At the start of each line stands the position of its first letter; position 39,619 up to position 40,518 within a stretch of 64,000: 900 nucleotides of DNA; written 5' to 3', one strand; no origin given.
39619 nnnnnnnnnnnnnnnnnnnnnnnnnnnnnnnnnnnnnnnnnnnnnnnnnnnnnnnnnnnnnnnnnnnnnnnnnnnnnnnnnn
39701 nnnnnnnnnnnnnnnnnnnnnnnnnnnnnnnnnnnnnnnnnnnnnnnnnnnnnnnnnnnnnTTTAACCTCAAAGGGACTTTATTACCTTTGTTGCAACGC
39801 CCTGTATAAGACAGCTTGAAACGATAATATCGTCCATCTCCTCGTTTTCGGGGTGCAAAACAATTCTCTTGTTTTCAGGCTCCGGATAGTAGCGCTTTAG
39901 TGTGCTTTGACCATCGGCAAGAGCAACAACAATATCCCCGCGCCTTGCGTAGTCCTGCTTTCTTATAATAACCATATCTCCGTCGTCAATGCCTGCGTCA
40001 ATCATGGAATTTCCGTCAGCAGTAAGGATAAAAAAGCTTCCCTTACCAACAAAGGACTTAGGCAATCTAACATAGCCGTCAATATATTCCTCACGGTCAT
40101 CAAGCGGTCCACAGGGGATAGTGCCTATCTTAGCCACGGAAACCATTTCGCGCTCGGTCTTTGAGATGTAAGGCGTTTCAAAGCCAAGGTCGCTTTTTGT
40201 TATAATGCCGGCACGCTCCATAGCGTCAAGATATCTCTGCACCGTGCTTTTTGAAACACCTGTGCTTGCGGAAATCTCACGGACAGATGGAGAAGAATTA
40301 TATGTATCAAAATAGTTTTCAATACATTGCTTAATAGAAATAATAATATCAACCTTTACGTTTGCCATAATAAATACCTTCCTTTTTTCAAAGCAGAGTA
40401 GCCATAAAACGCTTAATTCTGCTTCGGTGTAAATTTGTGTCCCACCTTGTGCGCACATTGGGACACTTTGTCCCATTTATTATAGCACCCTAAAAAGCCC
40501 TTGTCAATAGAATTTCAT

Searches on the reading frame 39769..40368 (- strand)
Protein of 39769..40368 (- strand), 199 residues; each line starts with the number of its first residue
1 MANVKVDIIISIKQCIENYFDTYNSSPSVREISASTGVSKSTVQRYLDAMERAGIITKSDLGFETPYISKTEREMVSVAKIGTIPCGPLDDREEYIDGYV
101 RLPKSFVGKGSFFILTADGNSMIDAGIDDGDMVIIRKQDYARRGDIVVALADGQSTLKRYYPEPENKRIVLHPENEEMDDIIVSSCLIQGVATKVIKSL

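Call 3: search_protein_families(library=pfam, proteins=[window:39769-40368:-], max_evalue=0.01)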
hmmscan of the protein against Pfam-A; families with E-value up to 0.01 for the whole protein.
window:39769-40368:- (199 aa): 18 families
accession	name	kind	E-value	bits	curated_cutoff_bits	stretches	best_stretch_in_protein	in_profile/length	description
PF00717.28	Peptidase_S24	-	1.2e-24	86.6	23.3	1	83-192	5-115/116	Peptidase S24-like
PF09339.16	HTH_IclR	-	1.7e-07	31.3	22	1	19-58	11-50/52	IclR helix-turn-helix domain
PF13412.12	HTH_24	-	5.1e-07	29.6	21.9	1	25-57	16-48/48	Winged helix-turn-helix DNA-binding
PF01022.26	HTH_5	-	8.7e-07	29.2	22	1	28-58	17-47/47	Bacterial regulatory protein, arsR family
PF12802.13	MarR_2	-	2.8e-05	24.6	27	1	28-58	22-52/61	MarR family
PF13730.12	HTH_36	-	2.8e-05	24.3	25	1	25-56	24-55/55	Helix-turn-helix domain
PF25213.1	HVO_A0261_N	-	6.7e-05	23.1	35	1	29-64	27-62/86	HVO_A0261 N-terminal domain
PF01047.28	MarR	-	0.00017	21.8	24.6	1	27-59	18-50/59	MarR family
PF24033.1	DUF7342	-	0.00026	21.4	31.6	1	15-75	6-66/150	Family of unknown function (DUF7342)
PF13384.12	HTH_23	-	0.00047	20.3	24.6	1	28-54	19-45/50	Homeodomain-like domain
PF01978.25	TrmB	-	0.00059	20.1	25.6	1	28-59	24-55/68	Sugar-specific transcriptional regulator TrmB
PF24034.1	DUF7343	-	0.00068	19.9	27.6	1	31-62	23-54/62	Domain of unknown function (DUF7343)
PF01726.22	LexA_DNA_bind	-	0.00097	19.3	23.7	1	14-58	13-58/65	LexA DNA binding domain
PF04703.18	FaeA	-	0.001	19.8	20.7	1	16-62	5-51/62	FaeA-like protein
PF13551.12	HTH_29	-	0.0011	19.4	28.1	1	28-55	14-41/64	Winged helix-turn helix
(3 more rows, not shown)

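Call 8: find_related_loci(query=window:39769-40368:-, collection=genome_contigs, flank=6000)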
Query window:39769-40368:- (199 aa) in genome_contigs; peptide patterns used: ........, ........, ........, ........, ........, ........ (x = any residue, [..] = any of these).
313 stretches matched a pattern; 163 encode a relative of the query (tblastn E <= 1e-3); the best 80 are kept; 80 distinct loci.
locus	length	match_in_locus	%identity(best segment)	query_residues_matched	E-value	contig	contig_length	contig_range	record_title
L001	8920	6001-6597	85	1-199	3e-116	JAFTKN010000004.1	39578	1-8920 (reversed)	MAG: Clostridia bacterium isolate RGIG3902 Roe_deer_Cecum-2__c198, whole genome shotgun sequence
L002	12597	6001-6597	82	1-199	2e-113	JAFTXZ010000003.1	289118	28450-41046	MAG: Clostridia bacterium isolate RGIG4252 Roe_deer_Colon-5__c1542, whole genome shotgun sequence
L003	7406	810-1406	81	1-199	3e-111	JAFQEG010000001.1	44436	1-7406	MAG: Clostridia bacterium isolate RGIG1740 Goat_Cecum-3__c5607, whole genome shotgun sequence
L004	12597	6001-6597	70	1-199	3e-95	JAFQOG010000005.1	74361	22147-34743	MAG: Clostridia bacterium isolate RGIG2000 Goat_Colon-1__c56114, whole genome shotgun sequence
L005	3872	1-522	74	26-199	3e-86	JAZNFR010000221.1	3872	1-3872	MAG: Eubacteriales bacterium isolate T1900044713_TS20190179.MAGScoT_cleanbin_000060 SGB_1842_k141_1362857, whole genome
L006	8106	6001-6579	64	7-199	2e-82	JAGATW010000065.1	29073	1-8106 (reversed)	MAG: Clostridia bacterium isolate RGIG8769 Water_deer_Colon.Co__c841541, whole genome shotgun sequence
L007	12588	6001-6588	59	4-199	6e-72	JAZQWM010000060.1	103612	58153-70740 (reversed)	MAG: Eubacteriales bacterium isolate T1900045166_TC20190160.MAGScoT_cleanbin_000006 SGB_5139_k141_1307750, whole genome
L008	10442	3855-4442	56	4-199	4e-70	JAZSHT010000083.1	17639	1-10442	MAG: Eubacteriales bacterium isolate T1900044574_TS20190040.MAGScoT_cleanbin_000048 SGB_476_k141_95482, whole genome sho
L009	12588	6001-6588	57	4-199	3e-70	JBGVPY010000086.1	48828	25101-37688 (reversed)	MAG: Eubacteriales bacterium isolate fecal_MAG_177 fecal_MAG_177_contig_0086, whole genome shotgun sequence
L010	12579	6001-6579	48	7-199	1e-58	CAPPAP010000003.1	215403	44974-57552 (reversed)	MAG TPA_asm: Candidatus Borkfalkiaceae bacterium isolate MGBC155142 genome assembly, contig: MGBC155142.3, whole genome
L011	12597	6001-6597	50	1-199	2e-58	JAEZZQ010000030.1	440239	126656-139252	MAG: Bacillota bacterium isolate OH_PFB_55 k127_1141186, whole genome shotgun sequence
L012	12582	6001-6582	49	6-199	3e-57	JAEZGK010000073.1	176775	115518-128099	MAG: Bacillota bacterium isolate OH_CBrB_92 k127_1532003, whole genome shotgun sequence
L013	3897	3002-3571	50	8-199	5e-57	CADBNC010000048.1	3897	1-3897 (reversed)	MAG: Ruminococcaceae bacterium isolate RUG14113 genome assembly, contig: RUG14113_asm_48, whole genome shotgun sequence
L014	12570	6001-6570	51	11-199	1e-56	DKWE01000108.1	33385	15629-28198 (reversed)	MAG TPA_asm: Lachnospiraceae bacterium UBA7160 UBA7160_contig_9390, whole genome shotgun sequence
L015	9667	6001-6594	51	4-199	3e-56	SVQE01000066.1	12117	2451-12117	MAG: Oscillospiraceae bacterium isolate SIG609 NODE_2906_length_12117_cov_4.709635, whole genome shotgun sequence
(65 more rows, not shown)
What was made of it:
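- On Cassette-dedicated second LexA (P. putida LexA2 / Geobacter LexA type): The genome_contigs scan was used up (call 8).
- Tried and rejected: The single genome_contigs scan had already been spent on orthologues (call 8).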

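Call 11: search_protein_families(library=ncbifam, proteins=[window:39769-40368:-], max_evalue=0.01)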
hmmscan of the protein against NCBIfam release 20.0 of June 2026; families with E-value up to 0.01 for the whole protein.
window:39769-40368:- (199 aa): 7 families
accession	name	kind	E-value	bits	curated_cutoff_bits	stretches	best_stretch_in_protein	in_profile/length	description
TIGR00498.1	lexA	equivalog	7e-35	120.5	110.95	1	14-197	13-200/203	transcriptional repressor LexA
NF007621.2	PRK10276.1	subfamily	2.1e-18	66.4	110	1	93-197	9-115/115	translesion error-prone DNA polymerase V autoproteolytic subunit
NF051876.1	transXXX_HumD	equivalog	0.00014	21.8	120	1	94-196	9-115/129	HumD family translesion DNA polymerase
TIGR01884.1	cas_HTH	subfamily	0.0009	18.7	60.2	1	28-58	158-188/202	CRISPR-associated CARF protein Csa3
NF041395.1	TranRegLrpA1_Halo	equivalog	0.0018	18.3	250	1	26-57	19-50/142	HTH-type transcriptional regulator LrpA1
TIGR02431.1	pcaR_pcaU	subfamily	0.0049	16.2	284.75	1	18-64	16-62/248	beta-ketoadipate pathway transcriptional regulators, PcaR/PcaU/PobR family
NF033546.1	transpos_IS21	equivalog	0.0082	15.7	160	0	23-50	5-32/294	IS21 family transposase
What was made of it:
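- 39769..40368 (-): LexA-family repressor, 199 aa. It has a wHTH with recognition helix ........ and an S24 peptidase domain. Cleavage site C86-G87, Ser121, Lys158. PF01726 scores 19.3, below its cut-off of 23.7 (calls 3, 11).
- On LexA (SOS master repressor; NCBIfam TIGR00498): TIGR00498 scores 120.5 bits against a cut-off of 110.95, over residues 14-197 (call 11).
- On UmuD: However, NF007621 scores 66 bits against a cut-off of 110, and a full wHTH precedes the S24 domain (calls 3, 11).
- The protein passes NCBI's LexA equivalog cut-off (call 11).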

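Call 12: search_solved_structures(query=window:39769-40368:-, max_evalue=0.001, show_alignments=2)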
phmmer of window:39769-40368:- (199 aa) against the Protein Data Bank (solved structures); distinct sequences matched with E-value up to 0.001: 20.
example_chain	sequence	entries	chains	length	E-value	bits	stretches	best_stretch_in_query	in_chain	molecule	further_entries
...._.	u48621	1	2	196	3.6e-25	92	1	15-183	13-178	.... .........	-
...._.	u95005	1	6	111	1.6e-16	63.9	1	92-197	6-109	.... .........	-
6a2q_A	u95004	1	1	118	1.7e-16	63.8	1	92-197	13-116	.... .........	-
6a2s_A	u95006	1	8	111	4.2e-16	62.5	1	92-197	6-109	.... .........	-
6a2t_A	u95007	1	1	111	1e-15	61.2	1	92-197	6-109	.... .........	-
7b5g_A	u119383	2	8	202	9.7e-15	58.1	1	19-197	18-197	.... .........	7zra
7ocj_A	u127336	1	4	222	1.3e-14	57.6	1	19-197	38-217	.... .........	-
1jhh_A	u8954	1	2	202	2.5e-14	56.7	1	19-197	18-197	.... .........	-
1jhf_A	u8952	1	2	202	5.8e-14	55.5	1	19-197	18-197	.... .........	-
3jso_A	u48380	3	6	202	6.6e-14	55.3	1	19-197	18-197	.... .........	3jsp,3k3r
8trg_I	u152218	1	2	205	6.8e-14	55.3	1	19-197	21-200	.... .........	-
1jhc_A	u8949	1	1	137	2e-12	50.5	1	78-197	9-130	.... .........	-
8gms_A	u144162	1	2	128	3.8e-12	49.6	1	81-197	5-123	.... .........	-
1jhe_A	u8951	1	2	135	2.5e-11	46.9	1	78-197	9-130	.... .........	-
8gmt_B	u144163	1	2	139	3.1e-10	43.3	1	83-185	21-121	DNA polymerase V subunit UmuD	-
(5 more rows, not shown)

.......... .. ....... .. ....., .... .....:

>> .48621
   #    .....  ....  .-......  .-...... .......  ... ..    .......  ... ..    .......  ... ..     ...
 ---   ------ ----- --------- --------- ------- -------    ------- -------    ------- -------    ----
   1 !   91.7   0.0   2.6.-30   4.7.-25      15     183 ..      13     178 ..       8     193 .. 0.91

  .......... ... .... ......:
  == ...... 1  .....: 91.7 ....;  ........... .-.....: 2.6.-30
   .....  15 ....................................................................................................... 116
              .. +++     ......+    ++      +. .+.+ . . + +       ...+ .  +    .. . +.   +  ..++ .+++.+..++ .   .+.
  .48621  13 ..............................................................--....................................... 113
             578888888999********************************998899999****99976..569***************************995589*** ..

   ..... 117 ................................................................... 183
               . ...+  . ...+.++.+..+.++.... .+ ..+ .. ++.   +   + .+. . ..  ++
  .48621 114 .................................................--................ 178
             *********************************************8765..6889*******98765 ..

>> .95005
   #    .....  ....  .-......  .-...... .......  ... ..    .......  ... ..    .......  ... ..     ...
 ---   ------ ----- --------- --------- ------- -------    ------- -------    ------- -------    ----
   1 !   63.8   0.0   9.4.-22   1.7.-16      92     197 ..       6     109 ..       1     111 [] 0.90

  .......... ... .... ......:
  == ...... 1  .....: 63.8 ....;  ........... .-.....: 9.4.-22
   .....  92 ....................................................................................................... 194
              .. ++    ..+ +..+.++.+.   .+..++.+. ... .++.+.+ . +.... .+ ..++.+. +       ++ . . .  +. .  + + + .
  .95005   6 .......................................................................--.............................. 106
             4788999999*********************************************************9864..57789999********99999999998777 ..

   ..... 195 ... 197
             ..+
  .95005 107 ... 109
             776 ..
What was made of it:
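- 39769..40368 (-): The best PDB relative is T. maritima LexA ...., E 3.6e-25 (call 12).
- On LexA (SOS master repressor; NCBIfam TIGR00498): It aligns to T. maritima LexA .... from residue 15 (call 12).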

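Call 42: search_dna_similar(query=window:39769-40368:-, collection=plasmids, mode=protein, max_rows=15)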
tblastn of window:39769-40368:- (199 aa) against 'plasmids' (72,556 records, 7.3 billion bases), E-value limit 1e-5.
Records with a match: 1578; places in all: 1603; records where one place covers at least 80% of the query: 133.
Best place of each record, by identity: <60% 1578.
By first word of the organism name: Escherichia 463; Salmonella 327; Enterobacter 272; Klebsiella 84; Serratia 63; Streptomyces 51; Citrobacter 48; Pantoea 25; Acinetobacter 24; Thermus 23; and 85 more.
By predicted mobility (MOB-suite, as given by PLSDB): conjugative 1256; non-mobilizable 249; mobilizable 73.
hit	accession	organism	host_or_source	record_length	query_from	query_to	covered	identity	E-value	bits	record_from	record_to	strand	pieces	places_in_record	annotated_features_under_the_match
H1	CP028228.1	Lactiplantibacillus plantarum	cell culture,Kimchi without red pepper ...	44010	12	199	94%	47.1%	1e-49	179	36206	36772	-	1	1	lexA: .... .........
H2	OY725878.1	Subdoligranulum variabile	-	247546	12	199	94%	40.9%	7e-29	119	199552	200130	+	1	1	record has no annotation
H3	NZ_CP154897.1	Bacillus amyloliquefaciens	-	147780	1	199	100%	35.2%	2e-19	92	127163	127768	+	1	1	lexA: transcriptional repressor LexA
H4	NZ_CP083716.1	Bacillus velezensis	cell culture,Meju, fermented soybean ...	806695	1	199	100%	35.2%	2e-19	92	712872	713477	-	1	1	lexA: transcriptional repressor LexA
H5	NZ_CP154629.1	Acetoanaerobium noterae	cell culture,Sludge of a digestion ...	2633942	5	198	97%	35.0%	4e-22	100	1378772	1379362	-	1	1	none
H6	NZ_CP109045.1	Streptomyces halstedii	-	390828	12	199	94%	35.0%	5e-25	108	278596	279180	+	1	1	lexA: transcriptional repressor LexA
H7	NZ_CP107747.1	Streptomyces sp. NBC_00624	-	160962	11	199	95%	34.3%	2e-19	92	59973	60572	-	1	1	lexA: transcriptional repressor LexA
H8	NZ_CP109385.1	Streptomyces sp. NBC_01544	-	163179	11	199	95%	34.3%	2e-19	92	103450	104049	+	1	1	lexA: transcriptional repressor LexA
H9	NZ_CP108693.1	Streptomyces anulatus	-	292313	11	199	95%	34.1%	1e-17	87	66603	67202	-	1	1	lexA: transcriptional repressor LexA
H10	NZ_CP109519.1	Streptomyces anulatus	-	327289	16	199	92%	35.0%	2e-18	89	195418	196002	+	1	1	lexA: transcriptional repressor LexA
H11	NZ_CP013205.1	Paenibacillus sp. IHB B 3084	single,lake sediment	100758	11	190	90%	35.6%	8e-20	94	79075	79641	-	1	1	lexA: transcriptional repressor LexA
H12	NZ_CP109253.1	Streptomyces anulatus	-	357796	11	199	95%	33.8%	9e-20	93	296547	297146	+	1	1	lexA: transcriptional repressor LexA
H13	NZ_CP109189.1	Streptomyces sp. NBC_01708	-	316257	11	199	95%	33.8%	1e-19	93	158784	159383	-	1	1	lexA: transcriptional repressor LexA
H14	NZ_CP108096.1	Streptomyces sp. NBC_00239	-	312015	12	199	94%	34.0%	2e-24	106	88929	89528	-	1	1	lexA: transcriptional repressor LexA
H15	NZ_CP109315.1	Streptomyces sp. NBC_01601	-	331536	16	199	92%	34.7%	5e-19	91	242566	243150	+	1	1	lexA: transcriptional repressor LexA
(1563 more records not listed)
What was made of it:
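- Closest known: Canonical Firmicute LexA with the Cheo box. Different: Identity to Bacillus LexA is 35% (call 42).
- Canonical Bacillus LexA is only 35% identical (call 42).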

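Call 43: search_dna_similar(query=window:39769-40368:-, collection=phages, mode=protein, max_rows=15)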
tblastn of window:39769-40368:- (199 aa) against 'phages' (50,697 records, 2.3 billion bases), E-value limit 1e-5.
Records with a match: 50; places in all: 50; records where one place covers at least 80% of the query: 26.
Best place of each record, by identity: <60% 50.
By first word of the organism name: Bacteriophage 14; Listeria 5; Paenibacillus 5; Salmonella 5; Acinetobacter 4; Lactobacillus 3; Staphylococcus 2; Deep-sea 2; Faecalibacterium 2; Enterococcus 1; and 7 more.
By host as written in the record: - 22; Listeria monocytogenes 5; Paenibacillus larvae 4; Homo sapiens 2; Faecalibacterium prausnitzii 2; Salmonella serovar Winston 2; Acinetobacter baumannii 2; Enterococcus faecalis 1; and 10 more.
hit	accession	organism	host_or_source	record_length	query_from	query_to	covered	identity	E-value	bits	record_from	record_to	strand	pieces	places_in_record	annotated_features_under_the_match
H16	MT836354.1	Bacteriophage sp.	human fecal samples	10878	12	199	94%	44.1%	2e-43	159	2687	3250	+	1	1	record has no annotation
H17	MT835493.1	Bacteriophage sp.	human fecal samples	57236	11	199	95%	42.4%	3e-39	147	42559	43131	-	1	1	record has no annotation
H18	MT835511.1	Bacteriophage sp.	human fecal samples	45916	12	199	94%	40.9%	7e-31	124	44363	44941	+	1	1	record has no annotation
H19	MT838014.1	Bacteriophage sp.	human fecal samples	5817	12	199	94%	40.9%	1e-29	120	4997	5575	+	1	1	record has no annotation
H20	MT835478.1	Bacteriophage sp.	human fecal samples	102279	27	199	87%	37.4%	8e-24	103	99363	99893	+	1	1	record has no annotation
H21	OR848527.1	Listeria phage LM 4-14-1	Listeria monocytogenes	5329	27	190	82%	38.4%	3e-20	93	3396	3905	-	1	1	record has no annotation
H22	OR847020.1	Listeria phage LM 4-11-1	Listeria monocytogenes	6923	27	190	82%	38.4%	3e-20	93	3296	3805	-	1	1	record has no annotation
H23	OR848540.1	Listeria phage LM 4-14-1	Listeria monocytogenes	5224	27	190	82%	38.4%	3e-20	93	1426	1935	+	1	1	record has no annotation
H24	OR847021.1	Listeria phage LM 4-11-1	Listeria monocytogenes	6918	27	190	82%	38.4%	3e-20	93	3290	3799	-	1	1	record has no annotation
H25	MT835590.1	Bacteriophage sp.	human fecal samples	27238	27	190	82%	38.2%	4e-21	96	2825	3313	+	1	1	record has no annotation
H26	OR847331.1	Listeria phage LM 4-11-1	Listeria monocytogenes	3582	27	198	86%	35.0%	2e-18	87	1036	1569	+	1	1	record has no annotation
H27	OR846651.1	Enterococcus phage Efs 1-1-1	Enterococcus faecalis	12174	27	190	82%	36.0%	2e-17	85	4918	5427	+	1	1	record has no annotation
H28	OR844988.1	Staphylococcus phage SA 1306 Kay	Staphylococcus aureus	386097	27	190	82%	35.4%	4e-17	84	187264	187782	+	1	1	record has no annotation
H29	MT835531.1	Bacteriophage sp.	human fecal samples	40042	12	199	94%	30.2%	7e-18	86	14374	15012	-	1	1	record has no annotation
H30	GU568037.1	Deep-sea thermophilic phage D6E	-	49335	7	183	89%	31.9%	2e-16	82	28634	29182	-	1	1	transcriptional regulator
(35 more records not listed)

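Call 44: get_annotated_region(hit=H1, flank=4000)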
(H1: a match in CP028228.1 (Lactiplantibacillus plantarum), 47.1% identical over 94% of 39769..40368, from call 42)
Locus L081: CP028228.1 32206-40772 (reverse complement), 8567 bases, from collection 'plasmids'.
description: Lactiplantibacillus plantarum strain SRCM101187 plasmid unnamed2, complete sequence
organism: Lactiplantibacillus plantarum (NCBI taxid 1590)
taxonomy: Bacteria; Bacillota; Bacilli; Lactobacillales; Lactobacillaceae; Lactiplantibacillus; Lactiplantibacillus plantarum
host: -; source: cell culture,Kimchi without red pepper powder; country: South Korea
typing (MOB-suite, as given by PLSDB): mobilizable; relaxase MOBP,MOBQ
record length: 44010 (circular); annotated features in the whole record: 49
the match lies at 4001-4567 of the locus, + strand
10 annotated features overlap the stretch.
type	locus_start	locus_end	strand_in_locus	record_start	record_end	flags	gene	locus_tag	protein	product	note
CDS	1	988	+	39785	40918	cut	-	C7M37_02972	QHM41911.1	hypothetical protein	-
CDS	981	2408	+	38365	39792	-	rfbX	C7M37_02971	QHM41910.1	Putative O-antigen transporter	-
CDS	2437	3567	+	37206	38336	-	-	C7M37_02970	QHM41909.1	hypothetical protein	-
CDS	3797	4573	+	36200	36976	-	lexA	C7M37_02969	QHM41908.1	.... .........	-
CDS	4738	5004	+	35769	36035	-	-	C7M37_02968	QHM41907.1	hypothetical protein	-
CDS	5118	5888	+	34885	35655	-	cap8A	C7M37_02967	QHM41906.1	Capsular polysaccharide type 8 biosynthesis protein cap8A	-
CDS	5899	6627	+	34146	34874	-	ywqD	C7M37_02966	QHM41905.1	Tyrosine-protein kinase YwqD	-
CDS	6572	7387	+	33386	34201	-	ywqE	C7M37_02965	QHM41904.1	Tyrosine-protein phosphatase YwqE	-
CDS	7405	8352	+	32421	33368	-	galE1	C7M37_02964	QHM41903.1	UDP-glucose 4-epimerase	-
CDS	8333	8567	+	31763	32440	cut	wecA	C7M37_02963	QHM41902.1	UDP-N-acetylgalactosamine-undecaprenyl-phosphate N-acetylgalactosaminephosphotransferase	-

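Call 45: get_annotated_region(hit=H17, flank=4000)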
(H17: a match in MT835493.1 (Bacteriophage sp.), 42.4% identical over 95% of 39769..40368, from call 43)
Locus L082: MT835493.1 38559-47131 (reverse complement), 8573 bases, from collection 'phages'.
description: UNVERIFIED: Bacteriophage sp. clone scaffold_36 genomic sequence.
organism: Bacteriophage sp. (NCBI taxid 38018)
taxonomy: Viruses
host: -; source: human fecal samples; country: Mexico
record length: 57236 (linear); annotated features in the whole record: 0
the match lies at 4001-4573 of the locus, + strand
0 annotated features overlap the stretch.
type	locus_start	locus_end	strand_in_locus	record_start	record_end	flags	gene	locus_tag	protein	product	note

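Call 51: find_encoding_contigs(protein=window:39769-40368:-, flank=10000, max_places=6)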
Protein window:39769-40368:- (199 aa): 16 contigs read that carry it; 6 places shown.
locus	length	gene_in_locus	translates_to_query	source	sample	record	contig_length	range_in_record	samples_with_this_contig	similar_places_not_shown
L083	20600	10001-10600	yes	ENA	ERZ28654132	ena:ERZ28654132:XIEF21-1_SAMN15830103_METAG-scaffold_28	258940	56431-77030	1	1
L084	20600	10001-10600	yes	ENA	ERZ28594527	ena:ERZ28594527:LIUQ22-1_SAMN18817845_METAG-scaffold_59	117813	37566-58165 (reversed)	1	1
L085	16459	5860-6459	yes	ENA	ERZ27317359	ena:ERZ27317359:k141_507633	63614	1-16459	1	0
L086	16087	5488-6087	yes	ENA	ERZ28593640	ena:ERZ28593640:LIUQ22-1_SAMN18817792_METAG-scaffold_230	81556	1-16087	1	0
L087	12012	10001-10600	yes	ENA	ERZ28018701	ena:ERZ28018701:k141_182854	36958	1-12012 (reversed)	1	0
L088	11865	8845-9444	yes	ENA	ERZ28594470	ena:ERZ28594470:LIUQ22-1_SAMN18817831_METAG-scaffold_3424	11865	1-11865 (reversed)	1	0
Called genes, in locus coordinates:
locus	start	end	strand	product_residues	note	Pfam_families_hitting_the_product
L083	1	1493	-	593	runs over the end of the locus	PF02384:N6_Mtase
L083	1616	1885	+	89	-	PF13560:HTH_31, PF12844:HTH_19, PF13443:HTH_26 (weak), PF01381:HTH_3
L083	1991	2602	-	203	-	-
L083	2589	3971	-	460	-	PF02463:SMC_N (weak), PF13175:AAA_15 (weak), PF13476:AAA_23, PF13304:AAA_21, PF13175:AAA_15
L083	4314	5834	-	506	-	PF01336:tRNA_anti-codon, PF00152:tRNA-synt_2, PF01409:tRNA-synt_2d (faint)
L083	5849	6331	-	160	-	PF03449:GreA_GreB_N, PF01272:GreA_GreB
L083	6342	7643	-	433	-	PF00595:PDZ, PF13180:PDZ_2, PF17820:PDZ_6, PF03572:Peptidase_S41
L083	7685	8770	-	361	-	PF17853:GGDEF_2, PF13556:HTH_30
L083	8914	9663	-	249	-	PF20260:PUA_4, PF04452:Methyltrans_RNA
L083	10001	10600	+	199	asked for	PF09339:HTH_IclR (weak), PF13730:HTH_36 (faint), PF01022:HTH_5 (weak), PF12802:MarR_2 (faint), PF13412:HTH_24 (weak), PF00717:Peptidase_S24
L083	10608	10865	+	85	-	-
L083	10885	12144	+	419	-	PF00817:IMS, PF21999:IMS_HHH_1 (weak), PF11799:IMS_C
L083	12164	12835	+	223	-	PF01980:TrmO_N, PF18389:TrmO_C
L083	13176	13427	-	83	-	-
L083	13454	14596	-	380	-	-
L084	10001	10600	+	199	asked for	PF09339:HTH_IclR (weak), PF13730:HTH_36 (faint), PF01022:HTH_5 (weak), PF12802:MarR_2 (faint), PF13412:HTH_24 (weak), PF00717:Peptidase_S24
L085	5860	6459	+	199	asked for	PF09339:HTH_IclR (weak), PF13730:HTH_36 (faint), PF01022:HTH_5 (weak), PF12802:MarR_2 (faint), PF13412:HTH_24 (weak), PF00717:Peptidase_S24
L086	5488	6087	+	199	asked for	PF09339:HTH_IclR (weak), PF13730:HTH_36 (faint), PF01022:HTH_5 (weak), PF12802:MarR_2 (faint), PF13412:HTH_24 (weak), PF00717:Peptidase_S24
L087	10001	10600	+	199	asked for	PF09339:HTH_IclR (weak), PF13730:HTH_36 (faint), PF01022:HTH_5 (weak), PF12802:MarR_2 (faint), PF13412:HTH_24 (weak), PF00717:Peptidase_S24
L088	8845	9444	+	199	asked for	PF09339:HTH_IclR (weak), PF13730:HTH_36 (faint), PF01022:HTH_5 (weak), PF12802:MarR_2 (faint), PF13412:HTH_24 (weak), PF00717:Peptidase_S24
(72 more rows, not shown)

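Call 52: list_cluster_members(proteins=[window:39769-40368:-, window:39504-39761:-, window:38225-39484:-])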
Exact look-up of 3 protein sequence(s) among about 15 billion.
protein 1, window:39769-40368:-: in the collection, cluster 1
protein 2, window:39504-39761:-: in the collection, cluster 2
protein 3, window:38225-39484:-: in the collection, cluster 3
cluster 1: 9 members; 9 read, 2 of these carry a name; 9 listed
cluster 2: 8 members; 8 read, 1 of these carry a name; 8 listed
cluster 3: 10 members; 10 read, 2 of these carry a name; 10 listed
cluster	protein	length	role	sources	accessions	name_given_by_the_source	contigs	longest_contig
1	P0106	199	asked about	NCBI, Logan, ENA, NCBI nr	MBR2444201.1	MAG: repressor LexA [Clostridia bacterium] | repressor LexA [Clostridia bacterium]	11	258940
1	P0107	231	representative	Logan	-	-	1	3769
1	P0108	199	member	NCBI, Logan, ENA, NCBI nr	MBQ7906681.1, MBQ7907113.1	MAG: repressor LexA [Clostridia bacterium] | repressor LexA [Clostridia bacterium]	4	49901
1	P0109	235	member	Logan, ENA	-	-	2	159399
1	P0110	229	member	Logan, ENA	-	-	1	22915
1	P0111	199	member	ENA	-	-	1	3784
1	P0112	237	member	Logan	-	-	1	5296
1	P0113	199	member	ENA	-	-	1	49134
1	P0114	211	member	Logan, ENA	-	-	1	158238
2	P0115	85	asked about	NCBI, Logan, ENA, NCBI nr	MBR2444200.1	MAG: hypothetical protein IKB27_02235 [Clostridia bacterium] | hypothetical protein [Clostridia bacterium]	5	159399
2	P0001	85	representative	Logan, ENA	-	-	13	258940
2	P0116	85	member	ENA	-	-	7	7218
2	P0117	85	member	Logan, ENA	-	-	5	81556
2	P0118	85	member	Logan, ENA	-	-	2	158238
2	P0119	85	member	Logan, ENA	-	-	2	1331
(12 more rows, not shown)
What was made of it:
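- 39769..40368 (-): The identical NCBI protein MBR2444201.1 is named 'repressor LexA' (call 52).
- The organism is an uncultured MAG (call 52). It passes the TIGR00498 LexA equivalog cut-off, and NCBI names it 'repressor LexA' (calls 11, 52).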
